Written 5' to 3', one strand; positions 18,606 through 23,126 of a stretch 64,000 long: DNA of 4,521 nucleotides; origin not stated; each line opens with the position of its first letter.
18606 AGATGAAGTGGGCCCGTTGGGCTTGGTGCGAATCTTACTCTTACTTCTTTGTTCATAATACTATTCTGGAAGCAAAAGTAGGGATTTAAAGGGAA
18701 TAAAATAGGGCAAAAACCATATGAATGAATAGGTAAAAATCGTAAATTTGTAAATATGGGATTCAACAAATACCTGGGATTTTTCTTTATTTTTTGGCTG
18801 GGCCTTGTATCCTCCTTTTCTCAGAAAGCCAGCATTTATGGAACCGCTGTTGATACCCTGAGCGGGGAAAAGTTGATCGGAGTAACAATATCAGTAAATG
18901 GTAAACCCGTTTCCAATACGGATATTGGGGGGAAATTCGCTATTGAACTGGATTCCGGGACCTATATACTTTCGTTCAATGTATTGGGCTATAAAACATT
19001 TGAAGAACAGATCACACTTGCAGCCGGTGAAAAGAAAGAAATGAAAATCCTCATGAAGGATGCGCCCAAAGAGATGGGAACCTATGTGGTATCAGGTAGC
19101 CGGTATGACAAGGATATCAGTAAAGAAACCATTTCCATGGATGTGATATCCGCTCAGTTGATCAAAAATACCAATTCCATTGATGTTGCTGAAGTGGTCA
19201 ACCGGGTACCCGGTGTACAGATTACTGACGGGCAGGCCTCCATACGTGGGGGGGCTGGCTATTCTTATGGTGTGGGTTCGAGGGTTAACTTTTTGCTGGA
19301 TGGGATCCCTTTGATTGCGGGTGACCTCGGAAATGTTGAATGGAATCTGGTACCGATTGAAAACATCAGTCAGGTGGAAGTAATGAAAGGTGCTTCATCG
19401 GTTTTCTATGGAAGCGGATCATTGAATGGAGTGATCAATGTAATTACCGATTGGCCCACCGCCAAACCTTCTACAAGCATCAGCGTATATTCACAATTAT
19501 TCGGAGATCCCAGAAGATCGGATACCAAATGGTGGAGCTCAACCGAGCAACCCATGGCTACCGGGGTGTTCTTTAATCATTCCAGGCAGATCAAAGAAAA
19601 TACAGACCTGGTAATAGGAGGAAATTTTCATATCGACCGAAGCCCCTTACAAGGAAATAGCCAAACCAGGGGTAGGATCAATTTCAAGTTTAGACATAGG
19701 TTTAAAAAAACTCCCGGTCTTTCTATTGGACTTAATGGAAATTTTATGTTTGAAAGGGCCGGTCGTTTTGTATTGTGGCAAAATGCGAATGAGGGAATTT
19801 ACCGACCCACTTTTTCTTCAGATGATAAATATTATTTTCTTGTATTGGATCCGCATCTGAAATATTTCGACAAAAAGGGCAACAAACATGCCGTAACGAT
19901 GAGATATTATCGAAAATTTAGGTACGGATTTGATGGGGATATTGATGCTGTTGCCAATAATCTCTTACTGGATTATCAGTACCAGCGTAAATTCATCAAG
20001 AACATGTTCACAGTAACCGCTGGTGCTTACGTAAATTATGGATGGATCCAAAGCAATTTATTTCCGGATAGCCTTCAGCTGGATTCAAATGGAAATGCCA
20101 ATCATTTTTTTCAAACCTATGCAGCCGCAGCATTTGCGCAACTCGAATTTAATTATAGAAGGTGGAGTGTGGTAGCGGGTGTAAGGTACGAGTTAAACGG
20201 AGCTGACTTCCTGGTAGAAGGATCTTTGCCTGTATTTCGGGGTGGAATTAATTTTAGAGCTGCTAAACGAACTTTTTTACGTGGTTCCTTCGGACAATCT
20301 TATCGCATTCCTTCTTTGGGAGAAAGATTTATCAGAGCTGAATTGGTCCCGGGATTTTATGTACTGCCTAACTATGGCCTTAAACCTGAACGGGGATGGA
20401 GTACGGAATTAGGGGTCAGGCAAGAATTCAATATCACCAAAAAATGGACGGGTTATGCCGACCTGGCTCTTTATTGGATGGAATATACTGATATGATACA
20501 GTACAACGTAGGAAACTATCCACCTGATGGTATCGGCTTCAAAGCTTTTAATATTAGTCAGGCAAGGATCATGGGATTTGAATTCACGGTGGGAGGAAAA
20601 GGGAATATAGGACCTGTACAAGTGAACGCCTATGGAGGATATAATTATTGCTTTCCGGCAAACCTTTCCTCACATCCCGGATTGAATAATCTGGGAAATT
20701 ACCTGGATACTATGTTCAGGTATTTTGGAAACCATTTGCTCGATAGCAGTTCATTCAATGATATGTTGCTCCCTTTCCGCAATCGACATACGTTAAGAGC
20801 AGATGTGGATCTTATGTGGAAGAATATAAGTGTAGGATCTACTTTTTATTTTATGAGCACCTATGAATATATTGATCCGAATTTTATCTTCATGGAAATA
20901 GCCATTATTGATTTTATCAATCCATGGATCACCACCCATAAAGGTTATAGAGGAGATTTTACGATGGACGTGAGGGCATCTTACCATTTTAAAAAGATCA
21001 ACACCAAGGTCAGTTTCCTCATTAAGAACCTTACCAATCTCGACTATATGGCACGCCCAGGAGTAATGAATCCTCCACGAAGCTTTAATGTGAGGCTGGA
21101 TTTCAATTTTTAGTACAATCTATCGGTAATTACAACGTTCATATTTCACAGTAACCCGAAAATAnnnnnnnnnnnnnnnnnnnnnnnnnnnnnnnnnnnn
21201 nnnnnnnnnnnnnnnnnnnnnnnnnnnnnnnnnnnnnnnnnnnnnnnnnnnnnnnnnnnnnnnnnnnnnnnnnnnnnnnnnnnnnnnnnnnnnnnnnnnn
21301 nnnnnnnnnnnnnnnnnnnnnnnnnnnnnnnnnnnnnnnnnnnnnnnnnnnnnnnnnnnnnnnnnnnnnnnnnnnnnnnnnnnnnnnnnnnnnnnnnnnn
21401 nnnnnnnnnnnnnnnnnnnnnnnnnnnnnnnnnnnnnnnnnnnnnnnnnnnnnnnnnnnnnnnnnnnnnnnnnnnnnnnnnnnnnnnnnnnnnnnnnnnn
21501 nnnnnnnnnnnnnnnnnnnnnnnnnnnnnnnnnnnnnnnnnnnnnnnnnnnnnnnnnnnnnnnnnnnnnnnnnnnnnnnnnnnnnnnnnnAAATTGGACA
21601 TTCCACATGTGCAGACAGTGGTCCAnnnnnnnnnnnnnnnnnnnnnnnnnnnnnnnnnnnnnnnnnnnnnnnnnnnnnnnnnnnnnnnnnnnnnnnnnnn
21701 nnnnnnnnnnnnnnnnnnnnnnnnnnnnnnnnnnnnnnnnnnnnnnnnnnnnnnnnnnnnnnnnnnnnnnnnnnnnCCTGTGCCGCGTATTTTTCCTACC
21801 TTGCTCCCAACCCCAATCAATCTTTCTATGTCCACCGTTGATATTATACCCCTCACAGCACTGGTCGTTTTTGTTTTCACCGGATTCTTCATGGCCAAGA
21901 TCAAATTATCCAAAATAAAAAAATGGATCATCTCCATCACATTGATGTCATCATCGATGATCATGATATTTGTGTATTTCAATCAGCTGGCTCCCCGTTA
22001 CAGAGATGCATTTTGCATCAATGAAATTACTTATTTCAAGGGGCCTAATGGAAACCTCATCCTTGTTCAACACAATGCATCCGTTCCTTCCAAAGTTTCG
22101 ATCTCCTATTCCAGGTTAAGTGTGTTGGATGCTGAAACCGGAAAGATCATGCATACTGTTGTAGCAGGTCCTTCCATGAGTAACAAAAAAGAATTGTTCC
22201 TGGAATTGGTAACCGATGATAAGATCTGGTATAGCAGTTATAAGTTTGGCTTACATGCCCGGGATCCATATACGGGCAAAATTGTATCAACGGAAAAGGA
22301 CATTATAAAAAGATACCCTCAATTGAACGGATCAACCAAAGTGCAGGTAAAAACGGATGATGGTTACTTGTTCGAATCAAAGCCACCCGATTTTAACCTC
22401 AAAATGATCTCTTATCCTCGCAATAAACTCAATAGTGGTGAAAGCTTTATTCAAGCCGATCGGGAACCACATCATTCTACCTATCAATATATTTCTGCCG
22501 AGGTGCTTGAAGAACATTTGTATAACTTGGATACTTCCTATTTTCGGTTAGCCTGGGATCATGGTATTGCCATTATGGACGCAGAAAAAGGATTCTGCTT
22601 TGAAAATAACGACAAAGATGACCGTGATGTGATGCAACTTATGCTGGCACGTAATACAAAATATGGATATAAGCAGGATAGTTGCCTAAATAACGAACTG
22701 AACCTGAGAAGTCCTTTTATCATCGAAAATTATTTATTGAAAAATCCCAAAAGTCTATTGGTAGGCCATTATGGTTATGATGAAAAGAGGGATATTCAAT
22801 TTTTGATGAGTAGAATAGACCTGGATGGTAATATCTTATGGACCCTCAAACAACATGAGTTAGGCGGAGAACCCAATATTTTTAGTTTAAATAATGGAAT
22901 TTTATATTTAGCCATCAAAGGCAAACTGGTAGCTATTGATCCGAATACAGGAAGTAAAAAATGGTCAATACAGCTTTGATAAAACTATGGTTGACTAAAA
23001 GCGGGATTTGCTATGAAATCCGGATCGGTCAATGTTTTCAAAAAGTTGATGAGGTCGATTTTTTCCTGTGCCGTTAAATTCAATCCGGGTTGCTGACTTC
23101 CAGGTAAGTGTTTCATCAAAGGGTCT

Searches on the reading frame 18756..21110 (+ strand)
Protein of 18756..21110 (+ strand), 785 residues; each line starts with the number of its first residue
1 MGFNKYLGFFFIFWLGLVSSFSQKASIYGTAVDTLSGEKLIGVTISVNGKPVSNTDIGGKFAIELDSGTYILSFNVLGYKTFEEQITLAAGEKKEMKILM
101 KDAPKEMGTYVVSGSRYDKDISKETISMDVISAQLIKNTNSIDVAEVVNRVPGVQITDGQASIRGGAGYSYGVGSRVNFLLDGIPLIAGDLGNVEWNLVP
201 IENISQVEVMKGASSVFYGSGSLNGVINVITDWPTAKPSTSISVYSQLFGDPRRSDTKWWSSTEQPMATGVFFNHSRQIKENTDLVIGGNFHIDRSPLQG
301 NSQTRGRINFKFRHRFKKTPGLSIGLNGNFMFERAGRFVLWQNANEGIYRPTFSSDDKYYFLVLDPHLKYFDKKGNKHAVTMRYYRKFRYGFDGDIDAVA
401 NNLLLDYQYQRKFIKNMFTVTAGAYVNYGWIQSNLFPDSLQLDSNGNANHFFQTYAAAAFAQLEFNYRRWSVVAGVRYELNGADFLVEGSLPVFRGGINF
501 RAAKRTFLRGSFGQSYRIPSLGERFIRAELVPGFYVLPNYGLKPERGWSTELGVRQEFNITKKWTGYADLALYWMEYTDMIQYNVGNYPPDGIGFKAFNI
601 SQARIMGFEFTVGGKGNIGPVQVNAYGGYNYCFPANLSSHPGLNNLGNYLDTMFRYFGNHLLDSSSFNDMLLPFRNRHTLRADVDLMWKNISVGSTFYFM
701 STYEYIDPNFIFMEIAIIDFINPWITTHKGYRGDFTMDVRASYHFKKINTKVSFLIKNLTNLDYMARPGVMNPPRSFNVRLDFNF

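Call 11: search_protein_families(library=pfam, proteins=[window:18756-21110:+], max_evalue=0.01)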
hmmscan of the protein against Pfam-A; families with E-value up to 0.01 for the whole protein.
window:18756-21110:+ (785 aa): 3 families
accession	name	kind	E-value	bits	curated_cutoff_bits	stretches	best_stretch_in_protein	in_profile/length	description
PF00593.30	TonB_dep_Rec_b-barrel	-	5.3e-32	112.7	27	1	267-759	28-436/436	TonB dependent receptor-like, beta-barrel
PF07715.20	Plug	-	5.1e-21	75.6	23.9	1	122-226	3-107/107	TonB-dependent Receptor Plug Domain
PF13715.12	CarbopepD_reg_2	-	2.4e-13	50.4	32.2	1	27-112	1-88/88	CarboxypepD_reg-like domain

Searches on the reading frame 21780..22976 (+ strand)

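Call 11: search_protein_families(library=pfam, proteins=[window:21780-22976:+], max_evalue=0.01)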
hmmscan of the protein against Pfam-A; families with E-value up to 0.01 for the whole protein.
window:21780-22976:+ (399 aa): 1 family
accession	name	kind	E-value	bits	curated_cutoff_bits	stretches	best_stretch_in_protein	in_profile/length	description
PF13360.13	PQQ_2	-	2.7e-05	24.4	27.6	1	345-398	7-60/233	Outer membrane protein assembly factor BamB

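Call 79: search_protein_families(library=ncbifam, proteins=[window:21780-22976:+], max_evalue=0.001)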
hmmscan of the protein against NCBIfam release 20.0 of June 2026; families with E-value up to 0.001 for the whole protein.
window:21780-22976:+ (399 aa): 1 family
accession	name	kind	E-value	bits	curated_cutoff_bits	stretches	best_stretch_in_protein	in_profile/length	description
NF041516.1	PA2928_fam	subfamily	4e-09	36.3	70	1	60-198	12-150/376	PA2928 family protein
